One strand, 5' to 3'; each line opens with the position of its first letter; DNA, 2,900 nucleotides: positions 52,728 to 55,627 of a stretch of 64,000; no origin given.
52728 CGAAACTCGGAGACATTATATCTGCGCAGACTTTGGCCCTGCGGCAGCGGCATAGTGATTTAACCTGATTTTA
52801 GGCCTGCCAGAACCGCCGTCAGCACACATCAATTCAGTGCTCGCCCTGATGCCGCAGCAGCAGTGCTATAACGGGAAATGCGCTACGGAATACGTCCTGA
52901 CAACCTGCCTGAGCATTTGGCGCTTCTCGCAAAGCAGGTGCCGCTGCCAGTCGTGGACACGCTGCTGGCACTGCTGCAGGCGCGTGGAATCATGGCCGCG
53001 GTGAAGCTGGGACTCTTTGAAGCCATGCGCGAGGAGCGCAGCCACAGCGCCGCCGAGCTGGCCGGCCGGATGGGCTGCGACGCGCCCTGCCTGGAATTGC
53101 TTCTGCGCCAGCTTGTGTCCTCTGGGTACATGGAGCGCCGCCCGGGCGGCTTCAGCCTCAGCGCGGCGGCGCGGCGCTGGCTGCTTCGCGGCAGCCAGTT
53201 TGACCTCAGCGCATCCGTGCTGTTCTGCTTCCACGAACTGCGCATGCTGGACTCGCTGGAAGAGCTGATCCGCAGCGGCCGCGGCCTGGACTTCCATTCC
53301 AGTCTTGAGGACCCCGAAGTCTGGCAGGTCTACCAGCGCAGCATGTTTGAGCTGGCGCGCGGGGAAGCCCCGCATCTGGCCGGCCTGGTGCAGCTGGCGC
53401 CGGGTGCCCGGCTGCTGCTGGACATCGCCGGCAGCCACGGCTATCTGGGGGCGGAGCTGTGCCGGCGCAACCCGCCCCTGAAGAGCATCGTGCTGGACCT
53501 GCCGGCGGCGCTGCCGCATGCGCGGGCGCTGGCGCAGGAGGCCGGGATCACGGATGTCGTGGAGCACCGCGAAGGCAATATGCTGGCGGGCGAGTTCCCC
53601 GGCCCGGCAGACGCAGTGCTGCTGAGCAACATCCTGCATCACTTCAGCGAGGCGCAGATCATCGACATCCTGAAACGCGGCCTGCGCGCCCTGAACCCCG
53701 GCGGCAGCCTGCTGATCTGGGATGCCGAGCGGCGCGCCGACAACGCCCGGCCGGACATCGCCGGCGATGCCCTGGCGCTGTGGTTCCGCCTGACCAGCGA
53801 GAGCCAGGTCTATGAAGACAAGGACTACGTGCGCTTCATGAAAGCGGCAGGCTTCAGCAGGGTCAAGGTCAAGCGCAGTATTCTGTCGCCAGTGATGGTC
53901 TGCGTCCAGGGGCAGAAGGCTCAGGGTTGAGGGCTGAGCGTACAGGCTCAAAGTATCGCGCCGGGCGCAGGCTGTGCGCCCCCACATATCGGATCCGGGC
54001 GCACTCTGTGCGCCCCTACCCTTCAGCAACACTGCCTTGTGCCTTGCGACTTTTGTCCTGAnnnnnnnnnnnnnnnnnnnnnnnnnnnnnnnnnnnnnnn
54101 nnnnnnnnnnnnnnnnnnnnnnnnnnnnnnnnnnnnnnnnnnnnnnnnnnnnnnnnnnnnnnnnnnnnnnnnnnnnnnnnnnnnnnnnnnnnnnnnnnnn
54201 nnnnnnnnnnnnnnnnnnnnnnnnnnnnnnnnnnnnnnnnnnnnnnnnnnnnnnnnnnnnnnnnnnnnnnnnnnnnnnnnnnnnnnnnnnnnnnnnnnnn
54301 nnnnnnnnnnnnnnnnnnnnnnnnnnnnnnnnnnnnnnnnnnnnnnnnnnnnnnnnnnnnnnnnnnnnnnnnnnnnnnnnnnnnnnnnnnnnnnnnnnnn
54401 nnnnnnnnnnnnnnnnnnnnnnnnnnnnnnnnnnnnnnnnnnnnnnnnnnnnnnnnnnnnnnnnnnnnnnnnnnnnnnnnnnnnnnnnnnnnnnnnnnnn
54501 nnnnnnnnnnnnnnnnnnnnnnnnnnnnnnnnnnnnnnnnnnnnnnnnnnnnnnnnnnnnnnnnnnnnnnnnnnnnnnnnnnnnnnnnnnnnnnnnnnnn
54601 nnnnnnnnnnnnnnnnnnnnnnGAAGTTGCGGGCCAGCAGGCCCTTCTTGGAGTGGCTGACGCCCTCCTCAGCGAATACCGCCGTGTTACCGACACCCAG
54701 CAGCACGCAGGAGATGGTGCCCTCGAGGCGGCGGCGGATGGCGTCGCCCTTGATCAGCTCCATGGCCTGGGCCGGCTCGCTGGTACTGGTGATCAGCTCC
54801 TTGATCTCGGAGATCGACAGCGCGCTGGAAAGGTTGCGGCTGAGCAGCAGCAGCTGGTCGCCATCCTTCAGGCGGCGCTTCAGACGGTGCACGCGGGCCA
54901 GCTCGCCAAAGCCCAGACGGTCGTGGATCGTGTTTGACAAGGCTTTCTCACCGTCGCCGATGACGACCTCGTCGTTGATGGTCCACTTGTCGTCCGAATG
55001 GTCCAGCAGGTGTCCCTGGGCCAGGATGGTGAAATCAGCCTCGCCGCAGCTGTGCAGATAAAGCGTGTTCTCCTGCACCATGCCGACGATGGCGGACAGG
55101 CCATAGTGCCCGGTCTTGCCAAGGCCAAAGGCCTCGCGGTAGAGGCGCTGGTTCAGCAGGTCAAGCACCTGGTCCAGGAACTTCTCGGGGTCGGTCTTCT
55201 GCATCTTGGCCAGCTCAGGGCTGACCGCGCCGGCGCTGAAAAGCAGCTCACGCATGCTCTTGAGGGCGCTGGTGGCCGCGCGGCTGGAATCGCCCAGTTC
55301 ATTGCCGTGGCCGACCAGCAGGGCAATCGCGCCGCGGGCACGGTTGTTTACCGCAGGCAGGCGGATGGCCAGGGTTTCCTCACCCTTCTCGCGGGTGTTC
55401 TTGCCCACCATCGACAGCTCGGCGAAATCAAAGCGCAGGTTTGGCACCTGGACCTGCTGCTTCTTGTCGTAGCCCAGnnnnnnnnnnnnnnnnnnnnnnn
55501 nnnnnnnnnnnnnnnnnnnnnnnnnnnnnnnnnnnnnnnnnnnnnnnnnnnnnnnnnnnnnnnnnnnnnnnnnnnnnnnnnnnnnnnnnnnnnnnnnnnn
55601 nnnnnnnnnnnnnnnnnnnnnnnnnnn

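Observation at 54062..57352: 1096-aa signalling protein with two catalytically degenerate Ser/Thr-kinase-like domains, a PP2C-like domain and TPRs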

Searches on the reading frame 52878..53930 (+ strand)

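Call 9: search_protein_families(library=pfam, proteins=[window:52878-53930:+], max_evalue=0.01)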
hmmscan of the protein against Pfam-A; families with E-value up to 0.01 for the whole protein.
window:52878-53930:+ (350 aa): 10 families
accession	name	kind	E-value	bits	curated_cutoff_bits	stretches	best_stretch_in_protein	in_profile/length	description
PF00891.24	Methyltransf_2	-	4.4e-20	72.4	22.3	1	138-327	25-210/210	O-methyltransferase domain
PF08100.18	Dimerisation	-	9.5e-12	45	25.6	1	21-102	5-91/93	O-methyltransferase dimerisation domain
PF08242.18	Methyltransf_12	-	8e-09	36.6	30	1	181-278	1-98/98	Methyltransferase domain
PF13649.12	Methyltransf_25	-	3.7e-08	34.4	27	1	181-276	2-97/97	Methyltransferase domain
PF13489.12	Methyltransf_23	-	2.6e-05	24.4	27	1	179-328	25-161/164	Methyltransferase domain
PF08241.18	Methyltransf_11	-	7.3e-05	23.8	21.2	1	181-280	1-95/95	Methyltransferase domain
PF01739.24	CheR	-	0.0012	18.7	27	1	223-285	115-178/195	CheR methyltransferase, SAM binding domain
PF12847.13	Methyltransf_18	-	0.0016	18.9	27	1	167-291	5-125/151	Methyltransferase domain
PF01047.28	MarR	-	0.006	16.9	24.6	0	52-89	14-51/59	MarR family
PF05175.20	MTS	-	0.0092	16.1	23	0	178-280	33-138/170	Methyltransferase small domain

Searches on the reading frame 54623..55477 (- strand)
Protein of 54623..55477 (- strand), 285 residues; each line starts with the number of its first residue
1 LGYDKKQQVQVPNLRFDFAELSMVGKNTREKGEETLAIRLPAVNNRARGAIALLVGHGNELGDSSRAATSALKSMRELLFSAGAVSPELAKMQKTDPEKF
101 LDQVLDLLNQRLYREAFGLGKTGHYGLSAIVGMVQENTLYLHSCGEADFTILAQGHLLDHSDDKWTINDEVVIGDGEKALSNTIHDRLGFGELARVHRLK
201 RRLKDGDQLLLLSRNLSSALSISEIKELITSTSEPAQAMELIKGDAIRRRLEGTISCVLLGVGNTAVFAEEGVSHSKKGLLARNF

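Call 13: search_solved_structures(query=window:54623-55477:-, max_evalue=10, show_alignments=5)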
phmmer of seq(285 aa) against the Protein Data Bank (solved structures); distinct sequences matched with E-value up to 10: 0.

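Call 21: search_solved_structures(query=A2, max_evalue=10, show_alignments=3)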
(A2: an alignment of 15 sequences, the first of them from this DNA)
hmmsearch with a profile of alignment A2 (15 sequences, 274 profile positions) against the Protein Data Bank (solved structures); distinct sequences matched with E-value up to 10: 23.
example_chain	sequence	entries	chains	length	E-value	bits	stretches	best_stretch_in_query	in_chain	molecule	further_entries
6ihv_A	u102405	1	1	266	2.8e-09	40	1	86-224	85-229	Phosphorylated protein phosphatase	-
6ihw_A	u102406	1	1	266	3.4e-09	39.7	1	86-224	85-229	Phosphorylated protein phosphatase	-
6ihl_A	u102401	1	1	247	3.5e-09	39.7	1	86-224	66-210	Phosphorylated protein phosphatase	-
6ihu_A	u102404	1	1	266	3.9e-09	39.6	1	86-224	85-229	Phosphorylated protein phosphatase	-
6ihr_A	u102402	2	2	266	4.3e-09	39.4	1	86-224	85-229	Phosphorylated protein phosphatase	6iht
6ihs_A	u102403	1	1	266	4.3e-09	39.4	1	86-224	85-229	Phosphorylated protein phosphatase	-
5f1m_A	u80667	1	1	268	4.4e-09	39.4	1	86-224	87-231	Phosphorylated protein phosphatase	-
2pk0_A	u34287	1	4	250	0.00029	23.6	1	99-227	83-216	Serine/threonine protein phosphatase Stp1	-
2j82_A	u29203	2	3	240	0.0052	19.5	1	85-215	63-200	PROTEIN SERINE-THREONINE PHOSPHATASE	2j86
5iti_A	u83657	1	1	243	0.0054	19.4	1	85-215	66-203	Protein serin-threonin phosphatase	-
5d2u_A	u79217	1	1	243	0.0055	19.4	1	85-215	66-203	Protein serin-threonin phosphatase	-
2xzv_A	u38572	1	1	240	0.0092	18.7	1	85-215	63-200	PROTEIN SERIN-THREONIN PHOSPHATASE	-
2y09_A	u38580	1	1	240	0.018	17.7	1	85-215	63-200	PROTEIN SERIN-THREONIN PHOSPHATASE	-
6jkv_A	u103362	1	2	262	0.12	15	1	99-232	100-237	PppA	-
1txo_A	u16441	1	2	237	0.14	14.8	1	115-221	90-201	Putative Bacterial Enzyme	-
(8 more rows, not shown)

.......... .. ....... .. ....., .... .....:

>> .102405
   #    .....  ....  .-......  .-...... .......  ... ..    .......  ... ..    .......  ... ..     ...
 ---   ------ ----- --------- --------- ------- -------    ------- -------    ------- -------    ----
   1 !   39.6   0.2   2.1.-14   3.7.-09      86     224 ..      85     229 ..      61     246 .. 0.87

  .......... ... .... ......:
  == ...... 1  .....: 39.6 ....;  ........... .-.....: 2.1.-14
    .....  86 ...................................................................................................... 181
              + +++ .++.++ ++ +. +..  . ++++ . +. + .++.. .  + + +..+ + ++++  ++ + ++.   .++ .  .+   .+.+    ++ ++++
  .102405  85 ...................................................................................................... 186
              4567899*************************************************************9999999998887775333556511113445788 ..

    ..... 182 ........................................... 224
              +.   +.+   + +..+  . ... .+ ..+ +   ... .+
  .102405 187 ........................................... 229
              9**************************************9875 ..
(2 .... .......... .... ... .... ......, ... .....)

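Call 29: predict_structure(alignment_id=A2)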
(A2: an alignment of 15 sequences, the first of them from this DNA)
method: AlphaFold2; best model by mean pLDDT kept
length: 274 residues; sequences in the alignment: 15
mean_pLDDT: 88.8   pTM: 0.87
mean pLDDT of the five models: 88.8, 80.2, 72.4, 65.0, 63.3
residues with pLDDT >= 90: 192; 70-90: 61; 50-70: 8; < 50: 13
segments of 3 or more residues with pLDDT < 50: 1-4, 267-274
pLDDT, mean of each block of 10 residues (from residue 1): 55 92 92 84 94 94 96 89 92 96 96 95 95 95 90 85 94 93 97 93 93 90 89 95 93 88 56 35
secondary structure, 60 per line:
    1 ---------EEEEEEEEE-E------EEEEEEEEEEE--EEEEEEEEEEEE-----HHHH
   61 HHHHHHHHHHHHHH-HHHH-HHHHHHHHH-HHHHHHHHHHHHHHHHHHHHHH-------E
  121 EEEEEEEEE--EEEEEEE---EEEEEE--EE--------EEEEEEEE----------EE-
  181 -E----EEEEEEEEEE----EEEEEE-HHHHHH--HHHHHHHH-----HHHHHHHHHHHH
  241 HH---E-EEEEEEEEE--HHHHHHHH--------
elements in order: E10-18 E27-37 E40-51 H57-74 H76-79 H81-89 H91-112 E120-129 E132-138 E142-147 E160-167 E187-196 E201-206 H208-213 H216-223 H229-242 E248-256 H259-266

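Call 32: fold_search(model_id=the predicted structure, library=pdb)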
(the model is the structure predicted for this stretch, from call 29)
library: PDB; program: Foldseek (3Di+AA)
matches with E <= 10: 521; with E <= 0.001: 141
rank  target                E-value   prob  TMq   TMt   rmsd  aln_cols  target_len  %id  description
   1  6jkv_B                5.9e-12  1.00  0.63  0.75   7.2       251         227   18  PppA, a key regulatory component of T6SS in Pseudomonas aeruginosa (released 2019-06-26)
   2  2pk0_A                6.6e-12  1.00  0.67  0.74   6.0       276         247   16  Structure of the S. agalactiae serine/threonine phosphatase at 2.65 resolution (released 2007-06-12)
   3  6jkv_A                2.2e-11  1.00  0.63  0.74   7.5       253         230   17  PppA, a key regulatory component of T6SS in Pseudomonas aeruginosa (released 2019-06-26)
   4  2pk0_D                7.6e-11  1.00  0.63  0.70   7.1       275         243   16  Structure of the S. agalactiae serine/threonine phosphatase at 2.65 resolution (released 2007-06-12)
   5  2pk0_C                8.1e-11  1.00  0.62  0.69   7.9       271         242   17  Structure of the S. agalactiae serine/threonine phosphatase at 2.65 resolution (released 2007-06-12)
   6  6ihv                  8.6e-11  1.00  0.67  0.81   4.8       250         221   14  Crystal structure of bacterial serine phosphatase bearing R161E mutation (released 2019-08-07)
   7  6ihu                  1.1e-10  1.00  0.65  0.80   5.9       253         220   13  Crystal structure of bacterial serine phosphatase bearing R161A mutation (released 2019-08-07)
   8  2cm1                  2.2e-10  1.00  0.63  0.75   7.6       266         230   18  Crystal structure of the catalytic domain of serine threonine protein phosphatase PstP in complex with 2 Manganese ions. (released 2007-06-12)
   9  2iq1                  3.3e-10  1.00  0.61  0.65   7.6       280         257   16  Crystal structure of human PPM1K (released 2006-11-07)
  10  2j86_A                3.9e-10  1.00  0.63  0.73   7.6       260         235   16  Structural analysis of the PP2C Family Phosphatase tPphA of Thermosynechococcus elongatus (released 2007-11-06)
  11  2j86_B                3.9e-10  1.00  0.62  0.72   8.3       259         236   15  Structural analysis of the PP2C Family Phosphatase tPphA of Thermosynechococcus elongatus (released 2007-11-06)
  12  2j82                  4.4e-10  1.00  0.64  0.78   4.8       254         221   16  Structural analysis of the PP2C Family Phosphatase tPphA from Thermosynechococcus elongatus (released 2007-11-06)
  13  1txo_A                5.2e-10  1.00  0.65  0.75   8.4       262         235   18  Crystal structure of the Mycobacterium tuberculosis serine/threonine phosphatase PstP/Ppp at 1.95 A. (released 2004-11-23)
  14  6ihl                  5.2e-10  1.00  0.66  0.72   7.7       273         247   14  Crystal structure of bacterial serine phosphatase (released 2019-08-07)
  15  6ihw                  5.9e-10  1.00  0.66  0.73   7.6       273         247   14  Crystal structure of bacterial serine phosphatase bearing R161K mutation (released 2019-08-07)
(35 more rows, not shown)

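Call 42: search_protein_representatives(alignment_id=A2)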
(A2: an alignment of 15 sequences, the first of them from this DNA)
Query: 15 sequences, 274 profile positions. Proteins with E-value up to 0.001 (for the whole library): 2851; up to 1e-10: 57; up to 1e-30: 7. The best 150 are listed.
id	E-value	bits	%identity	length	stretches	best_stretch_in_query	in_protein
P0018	4.9e-136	468.9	-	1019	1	1-274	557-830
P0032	5.1e-117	406.6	-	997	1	1-274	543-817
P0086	4.3e-97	341.2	-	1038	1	1-273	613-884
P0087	9.0e-90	317.2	-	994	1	2-273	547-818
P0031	5.9e-85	301.4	-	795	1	1-187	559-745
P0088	3.4e-81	289.1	-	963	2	2-273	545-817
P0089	6.1e-38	147.2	-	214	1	189-274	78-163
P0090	3.4e-28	115.2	-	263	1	203-273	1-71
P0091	1.8e-25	106.3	-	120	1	211-274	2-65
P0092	1.4e-16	77.1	-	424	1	18-253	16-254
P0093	6.3e-14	68.4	-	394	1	23-252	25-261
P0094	6.5e-14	68.4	-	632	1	23-259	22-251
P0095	1.9e-13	66.9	-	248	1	81-258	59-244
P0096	1.9e-13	66.9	-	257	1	7-240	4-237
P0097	3.4e-13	66.0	-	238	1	90-256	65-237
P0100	5.8e-13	65.3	-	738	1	97-267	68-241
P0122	4.7e-11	59.0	-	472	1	86-231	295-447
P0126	5.5e-11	58.8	-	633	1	22-258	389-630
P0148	1.6e-10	57.2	-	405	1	41-253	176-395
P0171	6.5e-10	55.3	-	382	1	4-239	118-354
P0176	7.9e-10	55.0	-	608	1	86-253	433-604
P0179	8.5e-10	54.9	-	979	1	89-226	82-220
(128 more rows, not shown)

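Call 64: search_protein_families(library=pfam, proteins=[P0126, P0176, P0122, P0148, P0171, P0094, P0100, P0179], max_evalue=0.0001)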
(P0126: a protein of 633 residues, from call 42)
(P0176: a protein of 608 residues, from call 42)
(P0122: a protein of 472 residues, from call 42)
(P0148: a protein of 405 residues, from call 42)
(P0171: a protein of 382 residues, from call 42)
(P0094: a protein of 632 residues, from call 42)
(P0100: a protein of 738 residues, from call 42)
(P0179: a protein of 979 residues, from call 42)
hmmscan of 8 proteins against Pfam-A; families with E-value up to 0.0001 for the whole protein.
P0126 (633 aa): 6 families
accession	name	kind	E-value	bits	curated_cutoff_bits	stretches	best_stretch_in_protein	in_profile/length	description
PF13672.11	PP2C_2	-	7.1e-18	65.3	24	1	407-589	20-182/209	Protein phosphatase 2C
PF00481.26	PP2C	-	5.9e-16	59.3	20.3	1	393-524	15-141/255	Protein phosphatase 2C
PF12773.13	DZR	-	5e-07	30.2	27.3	0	8-30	1-23/45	Double zinc ribbon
PF07228.17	SpoIIE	-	9.8e-07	29.3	25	1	553-625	105-189/192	Stage II sporulation protein E (SpoIIE)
PF13240.11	Zn_Ribbon_1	-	4e-06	26.9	25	1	7-29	1-23/23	zinc-ribbon domain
PF13248.11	Zn_ribbon_3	-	3.5e-05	23.6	27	0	7-27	4-24/26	zinc-ribbon domain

P0176 (608 aa): 5 families
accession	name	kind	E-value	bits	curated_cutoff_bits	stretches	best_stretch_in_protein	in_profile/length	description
PF00481.26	PP2C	-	2.7e-18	67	20.3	1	359-504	10-141/255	Protein phosphatase 2C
PF13672.11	PP2C_2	-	2.3e-13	50.6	24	1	362-572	10-186/209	Protein phosphatase 2C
PF07228.17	SpoIIE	-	6.4e-09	36.5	25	1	389-607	9-191/192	Stage II sporulation protein E (SpoIIE)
PF13240.11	Zn_Ribbon_1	-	1.4e-05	25.1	25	1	7-28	2-23/23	zinc-ribbon domain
PF12773.13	DZR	-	3.4e-05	24.4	27.3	0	7-29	1-23/45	Double zinc ribbon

P0122 (472 aa): 5 families
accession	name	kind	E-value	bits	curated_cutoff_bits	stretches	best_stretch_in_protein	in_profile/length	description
PF00481.26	PP2C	-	1.7e-15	57.8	20.3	1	239-462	13-254/255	Protein phosphatase 2C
PF13672.11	PP2C_2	-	8.1e-15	55.4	24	1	238-435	8-184/209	Protein phosphatase 2C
PF20042.4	DUF6444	-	3.9e-10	40.7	27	1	25-93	18-84/85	Family of unknown function (DUF6444)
PF07228.17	SpoIIE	-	3.5e-08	34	25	0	395-470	103-191/192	Stage II sporulation protein E (SpoIIE)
PF13005.12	zf-IS66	-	4.2e-06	27.5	27.3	1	110-155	2-46/46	zinc-finger binding domain of transposase IS66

P0148 (405 aa): 6 families
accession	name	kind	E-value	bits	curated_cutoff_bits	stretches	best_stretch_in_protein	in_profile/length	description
PF13672.11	PP2C_2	-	2.8e-17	63.4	24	1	161-360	9-182/209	Protein phosphatase 2C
PF00481.26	PP2C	-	1.3e-15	58.2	20.3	1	185-295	41-141/255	Protein phosphatase 2C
PF07228.17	SpoIIE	-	2.6e-09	37.7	25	1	178-360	4-141/192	Stage II sporulation protein E (SpoIIE)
PF12773.13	DZR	-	3.1e-07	30.9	27.3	0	6-26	1-21/45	Double zinc ribbon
PF24463.1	DUF7577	-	7.7e-07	29.1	28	0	116-138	4-26/27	Domain of unknown function (DUF7577)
PF13240.11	Zn_Ribbon_1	-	9.9e-07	28.8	25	0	6-25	2-21/23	zinc-ribbon domain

P0171 (382 aa): 3 families
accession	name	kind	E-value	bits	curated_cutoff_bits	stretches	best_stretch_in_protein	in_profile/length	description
PF00481.26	PP2C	-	5.6e-22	79.1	20.3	1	132-267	8-141/255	Protein phosphatase 2C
PF13672.11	PP2C_2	-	1.4e-13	51.3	24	1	157-353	22-194/209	Protein phosphatase 2C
PF07228.17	SpoIIE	-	1.8e-08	35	25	1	295-370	104-191/192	Stage II sporulation protein E (SpoIIE)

P0094 (632 aa): 3 families
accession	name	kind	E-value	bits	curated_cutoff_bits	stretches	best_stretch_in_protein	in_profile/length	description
PF13672.11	PP2C_2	-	6.7e-09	36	24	1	41-151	21-134/209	Protein phosphatase 2C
PF13399.11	LytR_C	-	1.3e-07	32.8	22.2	0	544-629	4-85/86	LytR cell envelope-related transcriptional attenuator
PF00481.26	PP2C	-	2e-07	31.4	20.3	1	39-142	29-131/255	Protein phosphatase 2C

P0100 (738 aa): 3 families
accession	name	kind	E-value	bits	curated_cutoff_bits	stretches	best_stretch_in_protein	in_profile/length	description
PF00481.26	PP2C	-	1.8e-17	64.3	20.3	1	16-127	26-141/255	Protein phosphatase 2C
PF13672.11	PP2C_2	-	2.8e-13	50.3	24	1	22-195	22-186/209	Protein phosphatase 2C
PF07228.17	SpoIIE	-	2.2e-10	41.3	25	1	29-224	9-185/192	Stage II sporulation protein E (SpoIIE)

P0179 (979 aa): 3 families
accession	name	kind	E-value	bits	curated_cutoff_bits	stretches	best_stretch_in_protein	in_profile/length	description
PF13672.11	PP2C_2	-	1.5e-17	64.3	24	1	43-218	21-183/209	Protein phosphatase 2C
PF00481.26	PP2C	-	5.1e-13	49.7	20.3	1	45-156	33-145/255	Protein phosphatase 2C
PF07228.17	SpoIIE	-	9.7e-09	35.9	25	1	47-250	5-191/192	Stage II sporulation protein E (SpoIIE)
